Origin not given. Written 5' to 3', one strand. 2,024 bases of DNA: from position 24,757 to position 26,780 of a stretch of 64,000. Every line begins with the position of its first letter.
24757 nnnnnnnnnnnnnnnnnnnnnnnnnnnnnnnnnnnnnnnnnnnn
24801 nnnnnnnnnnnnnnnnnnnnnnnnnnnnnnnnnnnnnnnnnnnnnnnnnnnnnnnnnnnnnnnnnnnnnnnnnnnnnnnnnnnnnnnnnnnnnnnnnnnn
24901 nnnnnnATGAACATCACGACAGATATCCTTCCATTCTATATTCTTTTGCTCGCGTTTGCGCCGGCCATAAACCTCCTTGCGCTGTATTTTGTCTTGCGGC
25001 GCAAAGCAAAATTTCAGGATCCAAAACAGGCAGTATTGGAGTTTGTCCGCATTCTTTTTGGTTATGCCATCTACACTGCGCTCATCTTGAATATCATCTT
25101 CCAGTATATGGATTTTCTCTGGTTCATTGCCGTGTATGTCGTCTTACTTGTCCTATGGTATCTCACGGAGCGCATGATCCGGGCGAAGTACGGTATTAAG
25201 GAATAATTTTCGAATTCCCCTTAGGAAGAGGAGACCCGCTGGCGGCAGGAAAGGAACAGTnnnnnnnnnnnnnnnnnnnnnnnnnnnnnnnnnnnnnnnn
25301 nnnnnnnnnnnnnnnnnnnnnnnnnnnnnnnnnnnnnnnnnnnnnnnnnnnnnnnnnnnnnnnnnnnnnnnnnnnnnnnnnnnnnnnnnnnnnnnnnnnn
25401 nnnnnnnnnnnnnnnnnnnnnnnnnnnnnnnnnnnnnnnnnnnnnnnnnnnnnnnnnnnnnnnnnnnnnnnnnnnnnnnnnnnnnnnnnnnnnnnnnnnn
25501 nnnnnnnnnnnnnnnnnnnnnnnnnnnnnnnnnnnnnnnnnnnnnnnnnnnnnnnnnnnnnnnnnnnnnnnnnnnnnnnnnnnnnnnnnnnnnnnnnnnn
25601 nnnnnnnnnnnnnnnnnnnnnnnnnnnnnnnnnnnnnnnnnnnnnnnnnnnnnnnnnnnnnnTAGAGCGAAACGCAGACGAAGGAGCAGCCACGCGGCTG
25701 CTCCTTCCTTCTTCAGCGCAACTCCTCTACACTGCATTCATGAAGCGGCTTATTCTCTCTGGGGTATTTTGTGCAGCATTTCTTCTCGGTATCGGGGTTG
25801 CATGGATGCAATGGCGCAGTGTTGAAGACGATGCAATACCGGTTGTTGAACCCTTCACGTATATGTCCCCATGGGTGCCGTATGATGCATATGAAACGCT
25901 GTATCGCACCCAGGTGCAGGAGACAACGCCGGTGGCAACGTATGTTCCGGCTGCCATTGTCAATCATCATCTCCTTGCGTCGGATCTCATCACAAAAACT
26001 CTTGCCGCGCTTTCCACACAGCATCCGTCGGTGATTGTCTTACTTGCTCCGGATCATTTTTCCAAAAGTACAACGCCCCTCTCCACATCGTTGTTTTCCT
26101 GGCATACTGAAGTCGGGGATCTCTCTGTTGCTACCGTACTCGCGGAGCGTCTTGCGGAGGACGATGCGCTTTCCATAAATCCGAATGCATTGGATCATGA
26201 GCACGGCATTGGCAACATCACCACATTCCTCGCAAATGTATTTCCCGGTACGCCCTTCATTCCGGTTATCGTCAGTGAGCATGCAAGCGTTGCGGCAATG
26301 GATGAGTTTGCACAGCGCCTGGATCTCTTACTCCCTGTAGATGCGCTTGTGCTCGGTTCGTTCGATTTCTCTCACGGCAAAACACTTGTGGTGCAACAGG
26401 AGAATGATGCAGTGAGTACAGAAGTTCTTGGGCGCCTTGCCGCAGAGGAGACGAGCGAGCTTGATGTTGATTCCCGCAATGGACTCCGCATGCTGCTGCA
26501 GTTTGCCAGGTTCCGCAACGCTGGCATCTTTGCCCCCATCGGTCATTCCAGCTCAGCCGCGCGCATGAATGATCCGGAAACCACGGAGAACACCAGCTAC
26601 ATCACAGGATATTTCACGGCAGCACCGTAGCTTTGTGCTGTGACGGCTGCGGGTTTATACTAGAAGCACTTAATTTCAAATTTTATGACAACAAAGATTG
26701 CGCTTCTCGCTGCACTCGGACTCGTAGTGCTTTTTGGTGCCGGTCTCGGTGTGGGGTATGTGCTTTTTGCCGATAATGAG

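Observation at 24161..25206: Lipoprotein with a Cys/Trp/Gly-rich hydrophobic C-terminus followed by a small 3-TM protein (toxin and immunity-like pair?)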

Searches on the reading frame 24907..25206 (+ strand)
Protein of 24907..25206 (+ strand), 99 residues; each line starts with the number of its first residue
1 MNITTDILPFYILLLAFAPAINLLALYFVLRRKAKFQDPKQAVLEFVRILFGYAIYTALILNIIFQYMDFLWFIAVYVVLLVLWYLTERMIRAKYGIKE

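Call 8: search_protein_families(library=pfam, proteins=[window:24907-25206:+], max_evalue=0.1)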
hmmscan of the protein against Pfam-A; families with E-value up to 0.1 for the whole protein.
window:24907-25206:+ (99 aa): 0 families

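Call 24: find_homologous_proteins(query=window:24907-25206:+, max_evalue=0.01)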
Query window:24907-25206:+ (99 aa): 1 proteins with E <= 0.01 among 1 candidates.
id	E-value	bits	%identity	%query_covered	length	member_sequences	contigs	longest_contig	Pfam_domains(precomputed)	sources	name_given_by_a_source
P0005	4.6e-51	189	95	100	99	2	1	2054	-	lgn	-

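Call 56: search_protein_families(library=phrogs, proteins=[window:24907-25206:+], max_evalue=1)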
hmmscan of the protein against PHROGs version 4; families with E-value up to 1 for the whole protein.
window:24907-25206:+ (99 aa): 1 family
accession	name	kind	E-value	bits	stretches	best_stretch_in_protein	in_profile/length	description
phrog_22021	-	unknown function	0.12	11.2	1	38-94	256-311/782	-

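Call 57: search_protein_families(library=ncbifam, proteins=[window:24907-25206:+], max_evalue=1)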
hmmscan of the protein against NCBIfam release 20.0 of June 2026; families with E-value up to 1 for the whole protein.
window:24907-25206:+ (99 aa): 0 families

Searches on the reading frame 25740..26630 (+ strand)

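Call 8: search_protein_families(library=pfam, proteins=[window:25740-26630:+], max_evalue=0.1)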
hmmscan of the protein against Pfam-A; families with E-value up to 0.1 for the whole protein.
window:25740-26630:+ (296 aa): 1 family
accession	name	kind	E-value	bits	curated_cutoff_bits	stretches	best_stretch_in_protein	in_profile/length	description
PF01875.22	Memo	-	1.2e-08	35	27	1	81-215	47-183/269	Memo-like protein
